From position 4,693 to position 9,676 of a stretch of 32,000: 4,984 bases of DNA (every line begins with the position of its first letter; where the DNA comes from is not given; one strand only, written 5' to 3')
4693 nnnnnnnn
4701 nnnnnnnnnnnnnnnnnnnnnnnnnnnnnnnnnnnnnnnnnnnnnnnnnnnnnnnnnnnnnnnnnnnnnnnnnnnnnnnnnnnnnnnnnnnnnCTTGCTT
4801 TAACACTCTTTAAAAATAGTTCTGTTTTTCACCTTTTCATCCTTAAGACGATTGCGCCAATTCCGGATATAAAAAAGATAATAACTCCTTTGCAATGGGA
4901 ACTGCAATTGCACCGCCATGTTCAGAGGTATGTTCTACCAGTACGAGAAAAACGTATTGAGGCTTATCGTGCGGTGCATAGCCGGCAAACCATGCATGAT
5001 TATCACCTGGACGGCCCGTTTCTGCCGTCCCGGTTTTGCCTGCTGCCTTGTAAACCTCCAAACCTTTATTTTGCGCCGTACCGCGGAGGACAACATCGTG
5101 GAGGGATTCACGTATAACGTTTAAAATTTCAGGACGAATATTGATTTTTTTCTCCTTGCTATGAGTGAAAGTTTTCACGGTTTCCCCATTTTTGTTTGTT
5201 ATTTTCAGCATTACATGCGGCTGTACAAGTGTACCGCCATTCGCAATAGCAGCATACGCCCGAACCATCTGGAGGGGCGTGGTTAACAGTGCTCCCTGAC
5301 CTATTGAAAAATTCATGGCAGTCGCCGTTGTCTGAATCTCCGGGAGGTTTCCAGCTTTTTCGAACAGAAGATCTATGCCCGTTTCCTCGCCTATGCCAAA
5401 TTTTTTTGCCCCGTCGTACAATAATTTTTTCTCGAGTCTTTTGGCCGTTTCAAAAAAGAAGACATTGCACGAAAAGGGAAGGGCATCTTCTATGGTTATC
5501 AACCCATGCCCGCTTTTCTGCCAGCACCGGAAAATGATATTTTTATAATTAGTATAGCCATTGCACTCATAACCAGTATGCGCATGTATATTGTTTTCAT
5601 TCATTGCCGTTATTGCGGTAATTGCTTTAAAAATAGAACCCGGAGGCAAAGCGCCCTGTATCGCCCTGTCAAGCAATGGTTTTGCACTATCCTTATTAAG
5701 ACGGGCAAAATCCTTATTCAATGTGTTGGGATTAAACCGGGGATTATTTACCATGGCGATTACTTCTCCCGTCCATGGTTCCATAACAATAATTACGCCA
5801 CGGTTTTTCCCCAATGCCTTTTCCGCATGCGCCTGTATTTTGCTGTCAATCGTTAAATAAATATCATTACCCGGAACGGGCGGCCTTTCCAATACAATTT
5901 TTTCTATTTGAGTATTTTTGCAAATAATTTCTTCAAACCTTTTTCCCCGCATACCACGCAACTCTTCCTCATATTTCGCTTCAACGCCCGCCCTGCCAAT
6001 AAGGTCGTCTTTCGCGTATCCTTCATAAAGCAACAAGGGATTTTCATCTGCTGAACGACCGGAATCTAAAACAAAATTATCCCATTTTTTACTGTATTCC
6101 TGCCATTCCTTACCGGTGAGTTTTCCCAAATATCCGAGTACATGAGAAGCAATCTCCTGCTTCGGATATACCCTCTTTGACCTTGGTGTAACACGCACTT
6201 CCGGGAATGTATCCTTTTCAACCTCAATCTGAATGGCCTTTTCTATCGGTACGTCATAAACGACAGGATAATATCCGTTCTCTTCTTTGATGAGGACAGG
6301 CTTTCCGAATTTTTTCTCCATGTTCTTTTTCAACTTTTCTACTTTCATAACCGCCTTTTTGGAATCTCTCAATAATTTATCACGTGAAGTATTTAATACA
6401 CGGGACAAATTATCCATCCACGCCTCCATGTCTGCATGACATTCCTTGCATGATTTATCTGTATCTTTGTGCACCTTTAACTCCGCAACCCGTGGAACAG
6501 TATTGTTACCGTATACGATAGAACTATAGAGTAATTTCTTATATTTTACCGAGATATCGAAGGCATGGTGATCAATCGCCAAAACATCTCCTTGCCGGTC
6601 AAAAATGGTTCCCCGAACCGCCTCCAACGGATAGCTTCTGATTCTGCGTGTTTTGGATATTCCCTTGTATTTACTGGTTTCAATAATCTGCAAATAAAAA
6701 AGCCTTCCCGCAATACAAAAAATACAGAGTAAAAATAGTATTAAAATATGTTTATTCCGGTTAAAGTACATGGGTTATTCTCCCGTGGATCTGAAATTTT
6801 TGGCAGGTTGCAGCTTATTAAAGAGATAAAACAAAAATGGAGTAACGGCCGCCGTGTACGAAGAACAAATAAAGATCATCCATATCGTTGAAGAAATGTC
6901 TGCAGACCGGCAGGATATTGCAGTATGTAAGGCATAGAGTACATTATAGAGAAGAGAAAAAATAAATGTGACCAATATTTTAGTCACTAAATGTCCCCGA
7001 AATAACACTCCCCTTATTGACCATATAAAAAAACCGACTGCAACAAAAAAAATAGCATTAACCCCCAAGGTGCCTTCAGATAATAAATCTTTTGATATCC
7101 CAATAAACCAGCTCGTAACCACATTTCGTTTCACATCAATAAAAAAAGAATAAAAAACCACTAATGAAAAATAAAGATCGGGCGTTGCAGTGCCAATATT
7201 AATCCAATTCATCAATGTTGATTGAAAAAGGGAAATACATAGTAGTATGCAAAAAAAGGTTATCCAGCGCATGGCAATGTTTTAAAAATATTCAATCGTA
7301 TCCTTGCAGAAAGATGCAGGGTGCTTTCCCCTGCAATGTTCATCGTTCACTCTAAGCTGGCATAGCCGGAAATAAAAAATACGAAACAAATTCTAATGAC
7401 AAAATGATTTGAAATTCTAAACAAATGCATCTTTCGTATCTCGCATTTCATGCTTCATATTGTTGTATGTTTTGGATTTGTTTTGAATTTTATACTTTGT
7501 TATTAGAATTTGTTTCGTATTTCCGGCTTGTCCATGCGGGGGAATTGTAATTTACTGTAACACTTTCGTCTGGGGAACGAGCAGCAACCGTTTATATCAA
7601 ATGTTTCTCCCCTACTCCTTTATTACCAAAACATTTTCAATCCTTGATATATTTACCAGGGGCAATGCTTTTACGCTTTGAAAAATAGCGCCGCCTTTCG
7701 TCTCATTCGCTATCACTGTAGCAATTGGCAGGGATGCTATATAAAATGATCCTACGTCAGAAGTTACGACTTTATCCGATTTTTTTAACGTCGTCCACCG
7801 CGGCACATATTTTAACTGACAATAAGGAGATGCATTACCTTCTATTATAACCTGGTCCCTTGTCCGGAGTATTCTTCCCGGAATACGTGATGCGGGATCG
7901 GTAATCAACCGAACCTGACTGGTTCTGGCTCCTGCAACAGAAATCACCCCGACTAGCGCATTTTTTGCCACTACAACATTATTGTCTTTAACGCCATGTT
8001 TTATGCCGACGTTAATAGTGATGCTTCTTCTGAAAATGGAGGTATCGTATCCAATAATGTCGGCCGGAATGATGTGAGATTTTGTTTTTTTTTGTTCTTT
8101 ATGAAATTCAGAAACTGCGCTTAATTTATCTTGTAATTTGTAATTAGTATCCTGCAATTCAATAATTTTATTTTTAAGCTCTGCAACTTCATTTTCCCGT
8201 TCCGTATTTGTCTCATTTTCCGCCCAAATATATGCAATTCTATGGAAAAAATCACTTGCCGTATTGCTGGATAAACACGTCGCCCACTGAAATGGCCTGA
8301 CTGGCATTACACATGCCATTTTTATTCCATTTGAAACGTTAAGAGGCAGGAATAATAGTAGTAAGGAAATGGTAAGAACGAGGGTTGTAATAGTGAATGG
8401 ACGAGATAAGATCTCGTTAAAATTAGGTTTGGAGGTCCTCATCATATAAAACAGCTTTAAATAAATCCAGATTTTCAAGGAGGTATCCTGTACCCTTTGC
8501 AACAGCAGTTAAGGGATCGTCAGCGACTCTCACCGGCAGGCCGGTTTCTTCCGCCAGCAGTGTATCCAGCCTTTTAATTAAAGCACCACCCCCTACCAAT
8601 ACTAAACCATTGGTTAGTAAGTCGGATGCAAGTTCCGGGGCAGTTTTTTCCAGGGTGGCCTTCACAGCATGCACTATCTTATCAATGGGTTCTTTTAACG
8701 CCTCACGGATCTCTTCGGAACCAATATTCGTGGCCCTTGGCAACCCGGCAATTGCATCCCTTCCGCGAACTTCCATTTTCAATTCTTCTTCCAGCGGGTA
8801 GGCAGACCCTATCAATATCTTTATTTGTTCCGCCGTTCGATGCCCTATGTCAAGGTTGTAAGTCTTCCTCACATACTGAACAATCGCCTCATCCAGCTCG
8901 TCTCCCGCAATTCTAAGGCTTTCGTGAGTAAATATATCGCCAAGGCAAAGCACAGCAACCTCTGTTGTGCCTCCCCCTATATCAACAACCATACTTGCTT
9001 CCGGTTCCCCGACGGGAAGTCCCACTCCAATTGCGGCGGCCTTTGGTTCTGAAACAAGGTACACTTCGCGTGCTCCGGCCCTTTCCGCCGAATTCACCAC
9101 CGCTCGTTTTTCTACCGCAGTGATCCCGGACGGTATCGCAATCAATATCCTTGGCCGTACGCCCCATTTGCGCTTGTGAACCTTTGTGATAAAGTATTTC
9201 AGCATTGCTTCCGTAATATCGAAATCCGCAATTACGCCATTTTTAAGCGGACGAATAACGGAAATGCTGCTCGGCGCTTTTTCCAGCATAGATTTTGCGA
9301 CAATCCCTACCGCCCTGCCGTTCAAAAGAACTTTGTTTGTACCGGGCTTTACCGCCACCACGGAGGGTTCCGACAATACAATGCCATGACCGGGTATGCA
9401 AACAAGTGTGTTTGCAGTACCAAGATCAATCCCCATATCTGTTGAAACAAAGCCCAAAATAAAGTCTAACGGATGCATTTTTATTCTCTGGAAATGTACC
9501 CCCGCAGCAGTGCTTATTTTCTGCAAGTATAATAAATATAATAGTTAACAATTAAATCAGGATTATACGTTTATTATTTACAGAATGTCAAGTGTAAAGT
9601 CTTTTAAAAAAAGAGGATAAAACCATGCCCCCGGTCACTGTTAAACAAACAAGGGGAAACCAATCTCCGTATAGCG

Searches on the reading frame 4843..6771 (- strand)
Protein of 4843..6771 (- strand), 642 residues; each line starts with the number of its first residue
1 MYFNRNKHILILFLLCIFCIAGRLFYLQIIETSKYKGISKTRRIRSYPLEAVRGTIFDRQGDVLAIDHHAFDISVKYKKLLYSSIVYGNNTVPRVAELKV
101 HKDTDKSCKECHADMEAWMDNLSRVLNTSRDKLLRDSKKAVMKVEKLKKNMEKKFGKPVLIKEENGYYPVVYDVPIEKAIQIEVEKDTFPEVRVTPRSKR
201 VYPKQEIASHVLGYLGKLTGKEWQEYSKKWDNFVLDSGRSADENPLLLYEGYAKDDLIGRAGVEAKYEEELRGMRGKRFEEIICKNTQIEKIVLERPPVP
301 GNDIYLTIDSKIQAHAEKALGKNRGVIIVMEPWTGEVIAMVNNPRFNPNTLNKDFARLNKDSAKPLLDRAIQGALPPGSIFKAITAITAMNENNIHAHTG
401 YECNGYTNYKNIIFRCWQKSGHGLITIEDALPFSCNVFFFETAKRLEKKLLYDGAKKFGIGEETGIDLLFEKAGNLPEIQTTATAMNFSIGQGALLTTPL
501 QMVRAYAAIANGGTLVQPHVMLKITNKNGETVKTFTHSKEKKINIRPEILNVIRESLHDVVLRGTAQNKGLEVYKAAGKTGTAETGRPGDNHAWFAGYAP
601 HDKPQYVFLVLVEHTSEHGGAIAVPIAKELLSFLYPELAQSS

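Call 20: search_protein_families(library=pfam, proteins=[window:4843-6771:-], max_evalue=0.001)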
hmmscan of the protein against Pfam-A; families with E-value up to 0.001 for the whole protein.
window:4843-6771:- (642 aa): 2 families
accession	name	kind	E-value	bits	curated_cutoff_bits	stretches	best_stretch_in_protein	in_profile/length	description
PF00905.27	Transpeptidase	-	3.4e-73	246.9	22.1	1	325-631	1-298/299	Penicillin binding protein transpeptidase domain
PF03717.20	PBP_dimer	-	4.6e-27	96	24.4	1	50-282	3-169/180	Penicillin-binding Protein dimerisation domain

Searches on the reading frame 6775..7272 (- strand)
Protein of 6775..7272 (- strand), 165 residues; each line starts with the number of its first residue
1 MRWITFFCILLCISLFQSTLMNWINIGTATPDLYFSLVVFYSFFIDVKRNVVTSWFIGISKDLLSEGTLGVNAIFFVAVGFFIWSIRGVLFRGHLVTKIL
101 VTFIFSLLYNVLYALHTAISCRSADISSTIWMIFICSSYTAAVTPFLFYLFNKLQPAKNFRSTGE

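Call 20: search_protein_families(library=pfam, proteins=[window:6775-7272:-], max_evalue=0.001)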
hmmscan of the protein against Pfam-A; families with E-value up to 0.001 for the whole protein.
window:6775-7272:- (165 aa): 1 family
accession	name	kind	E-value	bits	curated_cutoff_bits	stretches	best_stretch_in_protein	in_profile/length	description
PF04093.17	MreD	-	3.6e-08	34.1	24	1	5-153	9-157/158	rod shape-determining protein MreD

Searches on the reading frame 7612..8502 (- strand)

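Call 20: search_protein_families(library=pfam, proteins=[window:7612-8502:-], max_evalue=0.001)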
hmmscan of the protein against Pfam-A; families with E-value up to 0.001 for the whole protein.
window:7612-8502:- (296 aa): 1 family
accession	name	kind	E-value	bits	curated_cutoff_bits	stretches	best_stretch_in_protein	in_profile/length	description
PF04085.20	MreC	-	2.1e-36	125.4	28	1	149-295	1-147/147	Rod shape-determining protein MreC, barrel core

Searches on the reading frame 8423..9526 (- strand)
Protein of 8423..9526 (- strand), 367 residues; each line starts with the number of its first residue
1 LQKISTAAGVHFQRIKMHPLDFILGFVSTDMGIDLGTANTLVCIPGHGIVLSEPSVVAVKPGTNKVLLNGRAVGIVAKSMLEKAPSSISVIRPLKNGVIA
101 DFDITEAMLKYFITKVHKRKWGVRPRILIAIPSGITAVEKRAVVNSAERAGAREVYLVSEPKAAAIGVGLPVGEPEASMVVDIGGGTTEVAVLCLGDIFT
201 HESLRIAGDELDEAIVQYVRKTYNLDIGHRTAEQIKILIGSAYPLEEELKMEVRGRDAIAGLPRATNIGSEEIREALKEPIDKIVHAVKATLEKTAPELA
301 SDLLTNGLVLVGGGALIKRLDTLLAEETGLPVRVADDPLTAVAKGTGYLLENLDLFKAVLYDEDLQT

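Call 20: search_protein_families(library=pfam, proteins=[window:8423-9526:-], max_evalue=0.001)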
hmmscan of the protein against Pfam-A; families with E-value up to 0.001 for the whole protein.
window:8423-9526:- (367 aa): 4 families
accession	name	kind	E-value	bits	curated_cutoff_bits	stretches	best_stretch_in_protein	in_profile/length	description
PF06723.19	MreB_Mbl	-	7.6e-135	449.4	27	1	29-355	2-324/327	MreB/Mbl protein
PF00012.26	HSP70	-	1.4e-11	43.8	20.6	1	127-346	136-368/599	Hsp70 protein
PF14450.12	FtsA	-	3.3e-11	44.1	31.8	1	179-337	1-112/127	Cell division protein FtsA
PF00022.25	Actin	-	2.1e-10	40.2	27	1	55-221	32-189/410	Actin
